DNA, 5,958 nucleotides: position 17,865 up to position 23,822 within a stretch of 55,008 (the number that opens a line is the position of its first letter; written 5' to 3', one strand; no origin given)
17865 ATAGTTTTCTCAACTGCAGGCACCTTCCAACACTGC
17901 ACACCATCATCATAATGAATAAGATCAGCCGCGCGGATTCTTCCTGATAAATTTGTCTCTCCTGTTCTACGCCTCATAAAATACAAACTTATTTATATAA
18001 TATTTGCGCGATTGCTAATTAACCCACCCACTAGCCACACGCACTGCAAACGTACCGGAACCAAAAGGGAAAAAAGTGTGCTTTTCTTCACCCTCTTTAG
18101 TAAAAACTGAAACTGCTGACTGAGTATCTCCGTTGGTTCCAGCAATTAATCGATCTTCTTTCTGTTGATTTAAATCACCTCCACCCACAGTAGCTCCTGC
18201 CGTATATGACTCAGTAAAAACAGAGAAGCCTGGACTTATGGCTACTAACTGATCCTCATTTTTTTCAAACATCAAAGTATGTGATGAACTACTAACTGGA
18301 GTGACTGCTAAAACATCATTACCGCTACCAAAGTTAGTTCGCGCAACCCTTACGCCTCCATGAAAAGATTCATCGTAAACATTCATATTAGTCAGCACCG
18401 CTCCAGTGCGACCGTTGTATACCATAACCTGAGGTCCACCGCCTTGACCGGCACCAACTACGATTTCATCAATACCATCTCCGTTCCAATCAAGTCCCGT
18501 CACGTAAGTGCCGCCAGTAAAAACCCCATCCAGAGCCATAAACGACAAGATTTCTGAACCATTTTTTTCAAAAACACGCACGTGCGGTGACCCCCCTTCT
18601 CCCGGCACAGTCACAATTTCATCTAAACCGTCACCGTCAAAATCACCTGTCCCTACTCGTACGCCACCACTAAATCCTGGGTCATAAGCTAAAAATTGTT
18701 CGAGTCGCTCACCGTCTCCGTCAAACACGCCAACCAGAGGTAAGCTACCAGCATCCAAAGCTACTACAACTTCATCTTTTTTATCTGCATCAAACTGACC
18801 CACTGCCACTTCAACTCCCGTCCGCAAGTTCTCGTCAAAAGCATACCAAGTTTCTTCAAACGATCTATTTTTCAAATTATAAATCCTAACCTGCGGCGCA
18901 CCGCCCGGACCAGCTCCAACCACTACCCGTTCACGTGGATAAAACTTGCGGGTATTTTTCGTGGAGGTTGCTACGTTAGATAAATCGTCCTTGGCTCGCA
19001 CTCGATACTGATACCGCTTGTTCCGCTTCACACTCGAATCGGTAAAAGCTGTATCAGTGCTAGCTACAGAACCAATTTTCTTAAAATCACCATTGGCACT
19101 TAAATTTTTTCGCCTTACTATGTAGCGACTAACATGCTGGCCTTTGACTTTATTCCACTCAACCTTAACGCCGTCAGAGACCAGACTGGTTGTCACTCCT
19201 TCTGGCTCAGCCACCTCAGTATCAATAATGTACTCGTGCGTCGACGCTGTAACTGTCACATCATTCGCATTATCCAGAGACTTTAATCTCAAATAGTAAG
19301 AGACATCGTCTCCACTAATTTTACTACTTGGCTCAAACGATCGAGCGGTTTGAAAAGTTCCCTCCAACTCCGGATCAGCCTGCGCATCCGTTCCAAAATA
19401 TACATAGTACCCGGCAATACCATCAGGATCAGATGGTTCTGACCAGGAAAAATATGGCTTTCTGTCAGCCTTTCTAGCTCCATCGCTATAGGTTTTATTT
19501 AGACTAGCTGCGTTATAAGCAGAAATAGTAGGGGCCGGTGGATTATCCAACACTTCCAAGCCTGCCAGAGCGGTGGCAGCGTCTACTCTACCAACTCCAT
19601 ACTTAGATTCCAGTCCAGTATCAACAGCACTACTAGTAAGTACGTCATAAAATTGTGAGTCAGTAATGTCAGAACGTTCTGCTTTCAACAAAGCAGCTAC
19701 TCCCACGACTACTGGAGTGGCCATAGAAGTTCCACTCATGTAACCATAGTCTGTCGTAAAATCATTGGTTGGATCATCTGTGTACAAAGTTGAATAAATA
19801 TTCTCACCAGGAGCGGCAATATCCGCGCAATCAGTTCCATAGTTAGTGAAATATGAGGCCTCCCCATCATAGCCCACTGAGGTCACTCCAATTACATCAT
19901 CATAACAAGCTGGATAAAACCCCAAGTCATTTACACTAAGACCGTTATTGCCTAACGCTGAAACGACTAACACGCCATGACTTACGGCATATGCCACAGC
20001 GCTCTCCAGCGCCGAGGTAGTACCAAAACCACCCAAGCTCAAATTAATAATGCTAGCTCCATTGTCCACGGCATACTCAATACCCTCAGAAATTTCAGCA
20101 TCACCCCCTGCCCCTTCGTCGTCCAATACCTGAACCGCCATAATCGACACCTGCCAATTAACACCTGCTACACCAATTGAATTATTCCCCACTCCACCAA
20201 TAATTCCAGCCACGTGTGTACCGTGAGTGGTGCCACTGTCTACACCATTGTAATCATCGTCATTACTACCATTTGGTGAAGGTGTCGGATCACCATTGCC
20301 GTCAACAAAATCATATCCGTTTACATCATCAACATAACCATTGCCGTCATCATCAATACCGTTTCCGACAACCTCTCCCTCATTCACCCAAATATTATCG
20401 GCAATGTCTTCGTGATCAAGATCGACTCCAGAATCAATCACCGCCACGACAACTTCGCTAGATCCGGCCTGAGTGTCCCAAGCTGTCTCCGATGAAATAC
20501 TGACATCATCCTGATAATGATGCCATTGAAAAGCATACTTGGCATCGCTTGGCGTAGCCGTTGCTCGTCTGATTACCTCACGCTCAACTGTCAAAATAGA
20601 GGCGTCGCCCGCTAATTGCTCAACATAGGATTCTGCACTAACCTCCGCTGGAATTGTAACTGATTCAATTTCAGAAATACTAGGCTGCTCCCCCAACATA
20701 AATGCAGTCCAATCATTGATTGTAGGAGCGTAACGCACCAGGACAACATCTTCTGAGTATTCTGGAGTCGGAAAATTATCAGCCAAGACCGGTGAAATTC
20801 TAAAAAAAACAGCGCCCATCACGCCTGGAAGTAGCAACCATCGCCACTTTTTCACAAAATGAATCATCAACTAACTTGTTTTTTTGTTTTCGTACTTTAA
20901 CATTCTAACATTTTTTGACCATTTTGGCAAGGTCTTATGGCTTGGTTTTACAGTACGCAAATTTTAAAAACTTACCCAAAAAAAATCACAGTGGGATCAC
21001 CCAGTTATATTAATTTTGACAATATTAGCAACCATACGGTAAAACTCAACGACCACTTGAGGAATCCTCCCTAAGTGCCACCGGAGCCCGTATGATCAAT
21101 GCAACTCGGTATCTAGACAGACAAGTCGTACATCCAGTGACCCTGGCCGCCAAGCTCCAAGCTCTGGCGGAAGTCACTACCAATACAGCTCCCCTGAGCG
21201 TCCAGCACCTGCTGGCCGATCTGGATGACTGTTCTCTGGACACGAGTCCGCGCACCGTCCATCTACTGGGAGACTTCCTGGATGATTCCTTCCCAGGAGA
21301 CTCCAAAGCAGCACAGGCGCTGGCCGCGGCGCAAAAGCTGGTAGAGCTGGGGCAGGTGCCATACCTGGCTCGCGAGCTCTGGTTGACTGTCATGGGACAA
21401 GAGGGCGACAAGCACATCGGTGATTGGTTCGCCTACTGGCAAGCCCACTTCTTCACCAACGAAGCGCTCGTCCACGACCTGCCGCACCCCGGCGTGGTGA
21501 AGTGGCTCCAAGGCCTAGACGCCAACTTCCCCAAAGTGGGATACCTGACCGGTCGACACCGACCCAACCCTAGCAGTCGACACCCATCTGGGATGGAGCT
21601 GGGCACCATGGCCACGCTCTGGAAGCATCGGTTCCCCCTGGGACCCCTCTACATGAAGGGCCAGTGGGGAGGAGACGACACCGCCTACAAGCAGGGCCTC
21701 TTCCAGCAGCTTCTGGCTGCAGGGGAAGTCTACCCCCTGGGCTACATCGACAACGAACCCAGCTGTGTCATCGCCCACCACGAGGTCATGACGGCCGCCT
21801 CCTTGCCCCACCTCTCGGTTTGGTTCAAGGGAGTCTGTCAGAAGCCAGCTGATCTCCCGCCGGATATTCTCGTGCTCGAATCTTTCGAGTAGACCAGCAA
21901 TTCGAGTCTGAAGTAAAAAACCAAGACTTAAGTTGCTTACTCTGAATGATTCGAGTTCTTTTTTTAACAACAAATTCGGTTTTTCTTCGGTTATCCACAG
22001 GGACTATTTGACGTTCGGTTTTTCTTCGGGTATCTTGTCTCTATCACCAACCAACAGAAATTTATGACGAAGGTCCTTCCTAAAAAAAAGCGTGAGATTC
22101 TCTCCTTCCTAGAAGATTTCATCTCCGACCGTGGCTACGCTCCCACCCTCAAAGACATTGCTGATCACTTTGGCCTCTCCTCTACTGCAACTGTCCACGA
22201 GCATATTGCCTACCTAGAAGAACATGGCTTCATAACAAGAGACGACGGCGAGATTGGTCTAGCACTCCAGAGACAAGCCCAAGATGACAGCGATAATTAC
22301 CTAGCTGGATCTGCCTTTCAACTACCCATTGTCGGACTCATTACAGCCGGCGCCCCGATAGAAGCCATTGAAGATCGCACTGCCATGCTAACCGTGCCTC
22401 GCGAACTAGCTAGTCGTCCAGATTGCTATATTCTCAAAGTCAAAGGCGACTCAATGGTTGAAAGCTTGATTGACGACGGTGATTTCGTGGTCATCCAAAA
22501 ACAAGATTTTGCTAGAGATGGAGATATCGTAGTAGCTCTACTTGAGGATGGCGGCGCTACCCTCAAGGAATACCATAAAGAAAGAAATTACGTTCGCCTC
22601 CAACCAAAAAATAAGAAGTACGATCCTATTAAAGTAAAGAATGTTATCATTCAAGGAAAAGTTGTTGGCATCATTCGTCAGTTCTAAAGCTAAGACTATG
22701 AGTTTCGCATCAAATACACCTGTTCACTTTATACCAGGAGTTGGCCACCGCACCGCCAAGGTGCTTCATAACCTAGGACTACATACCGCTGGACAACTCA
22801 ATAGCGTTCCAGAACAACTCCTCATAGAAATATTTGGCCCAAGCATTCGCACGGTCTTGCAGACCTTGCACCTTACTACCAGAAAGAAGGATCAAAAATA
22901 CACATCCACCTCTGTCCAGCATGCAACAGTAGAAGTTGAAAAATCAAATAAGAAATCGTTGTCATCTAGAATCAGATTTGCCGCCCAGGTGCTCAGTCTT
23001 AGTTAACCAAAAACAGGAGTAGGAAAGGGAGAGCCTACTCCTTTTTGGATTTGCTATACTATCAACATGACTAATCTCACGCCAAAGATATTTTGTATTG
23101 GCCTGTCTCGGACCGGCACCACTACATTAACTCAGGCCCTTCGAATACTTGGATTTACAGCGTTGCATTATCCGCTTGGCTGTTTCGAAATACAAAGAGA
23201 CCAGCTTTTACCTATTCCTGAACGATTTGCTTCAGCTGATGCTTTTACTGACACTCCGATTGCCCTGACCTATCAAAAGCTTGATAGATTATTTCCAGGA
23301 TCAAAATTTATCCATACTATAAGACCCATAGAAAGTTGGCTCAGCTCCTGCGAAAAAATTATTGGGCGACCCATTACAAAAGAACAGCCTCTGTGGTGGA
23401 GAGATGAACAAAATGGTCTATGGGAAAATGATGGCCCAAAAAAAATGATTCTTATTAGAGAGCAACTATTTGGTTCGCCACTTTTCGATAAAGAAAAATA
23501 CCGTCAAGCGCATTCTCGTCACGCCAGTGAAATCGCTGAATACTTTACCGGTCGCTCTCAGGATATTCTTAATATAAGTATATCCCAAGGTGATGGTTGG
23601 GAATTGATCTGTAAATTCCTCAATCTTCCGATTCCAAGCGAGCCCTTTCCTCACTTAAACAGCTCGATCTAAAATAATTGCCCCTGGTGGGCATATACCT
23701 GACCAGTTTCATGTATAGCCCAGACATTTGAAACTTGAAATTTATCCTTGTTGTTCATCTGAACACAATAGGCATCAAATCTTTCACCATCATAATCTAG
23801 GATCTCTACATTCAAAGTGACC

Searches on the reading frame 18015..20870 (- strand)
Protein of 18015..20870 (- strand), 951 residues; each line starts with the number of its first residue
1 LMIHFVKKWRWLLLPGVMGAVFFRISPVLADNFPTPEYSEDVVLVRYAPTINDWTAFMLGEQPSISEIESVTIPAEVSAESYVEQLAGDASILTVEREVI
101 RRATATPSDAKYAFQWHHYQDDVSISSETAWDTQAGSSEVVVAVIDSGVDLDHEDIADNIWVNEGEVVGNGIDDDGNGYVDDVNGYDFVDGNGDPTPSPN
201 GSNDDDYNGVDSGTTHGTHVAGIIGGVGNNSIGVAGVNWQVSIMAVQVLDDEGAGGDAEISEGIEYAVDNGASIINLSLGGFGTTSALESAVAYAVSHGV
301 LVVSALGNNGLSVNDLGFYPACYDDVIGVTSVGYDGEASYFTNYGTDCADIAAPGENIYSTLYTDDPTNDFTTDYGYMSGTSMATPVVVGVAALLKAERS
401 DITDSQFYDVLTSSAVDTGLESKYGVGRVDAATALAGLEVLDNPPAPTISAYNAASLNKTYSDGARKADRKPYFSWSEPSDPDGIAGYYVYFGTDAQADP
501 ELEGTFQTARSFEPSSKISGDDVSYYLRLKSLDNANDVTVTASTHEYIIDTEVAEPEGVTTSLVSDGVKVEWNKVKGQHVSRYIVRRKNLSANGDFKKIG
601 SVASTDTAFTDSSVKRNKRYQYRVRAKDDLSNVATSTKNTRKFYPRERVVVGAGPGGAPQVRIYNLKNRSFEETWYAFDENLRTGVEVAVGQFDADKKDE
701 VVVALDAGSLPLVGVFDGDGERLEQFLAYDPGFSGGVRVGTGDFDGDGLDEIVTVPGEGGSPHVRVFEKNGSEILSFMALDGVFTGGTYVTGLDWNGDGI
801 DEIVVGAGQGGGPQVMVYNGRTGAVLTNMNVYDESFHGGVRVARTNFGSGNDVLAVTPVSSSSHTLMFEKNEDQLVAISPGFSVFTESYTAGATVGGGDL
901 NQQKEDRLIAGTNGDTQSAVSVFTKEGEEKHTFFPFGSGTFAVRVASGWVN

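Call 5: search_protein_families(library=pfam, proteins=[window:18015-20870:-], max_evalue=1)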
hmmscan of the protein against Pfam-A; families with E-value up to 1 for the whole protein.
window:18015-20870:- (951 aa): 5 families
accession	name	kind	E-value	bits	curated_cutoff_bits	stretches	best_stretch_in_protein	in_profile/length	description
PF00082.27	Peptidase_S8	-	3.4e-54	184.5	21.8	1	138-427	2-288/288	Subtilase family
PF13517.12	FG-GAP_3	-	2.9e-08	34.6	26.9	3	743-805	1-61/61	FG-GAP-like repeat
PF01839.29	FG-GAP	-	3.1e-05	24.2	22.1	2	736-758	2-25/37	FG-GAP repeat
PF00041.27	fn3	-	0.00072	20.2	25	1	556-629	3-71/84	Fibronectin type III domain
PF25788.1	Ig_Rha78A_N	-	0.33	11.7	27.4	0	582-634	39-92/105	Rha78A-like, N-terminal immunoglobulin domain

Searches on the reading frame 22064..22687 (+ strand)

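Call 15: search_protein_families(library=pfam, proteins=[window:22064-22687:+], max_evalue=0.001)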
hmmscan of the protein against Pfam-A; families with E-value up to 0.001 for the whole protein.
window:22064-22687:+ (207 aa): 5 families
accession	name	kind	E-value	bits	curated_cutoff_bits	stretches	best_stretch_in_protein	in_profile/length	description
PF00717.28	Peptidase_S24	-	5.6e-30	103.9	23.3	1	88-201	1-116/116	Peptidase S24-like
PF01726.22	LexA_DNA_bind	-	5.4e-16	58.6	23.7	1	4-62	3-61/65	LexA DNA binding domain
PF09339.16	HTH_IclR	-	1.7e-05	24.9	22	1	26-61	18-52/52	IclR helix-turn-helix domain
PF12840.13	HTH_20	-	0.0004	20.7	27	0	10-58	7-49/51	Helix-turn-helix domain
PF12802.13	MarR_2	-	0.00099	19.7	27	0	19-60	13-54/61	MarR family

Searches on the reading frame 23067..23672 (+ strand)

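Call 15: search_protein_families(library=pfam, proteins=[window:23067-23672:+], max_evalue=0.001)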
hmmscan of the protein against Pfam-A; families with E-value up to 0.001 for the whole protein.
window:23067-23672:+ (201 aa): 2 families
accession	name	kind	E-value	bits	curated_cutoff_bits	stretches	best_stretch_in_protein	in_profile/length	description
PF17784.7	Sulfotransfer_4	-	2.5e-35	122.7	22.8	1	7-199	1-211/215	Sulfotransferase domain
PF13469.12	Sulfotransfer_3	-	2.5e-06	28.3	27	0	6-26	1-20/216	Sulfotransferase family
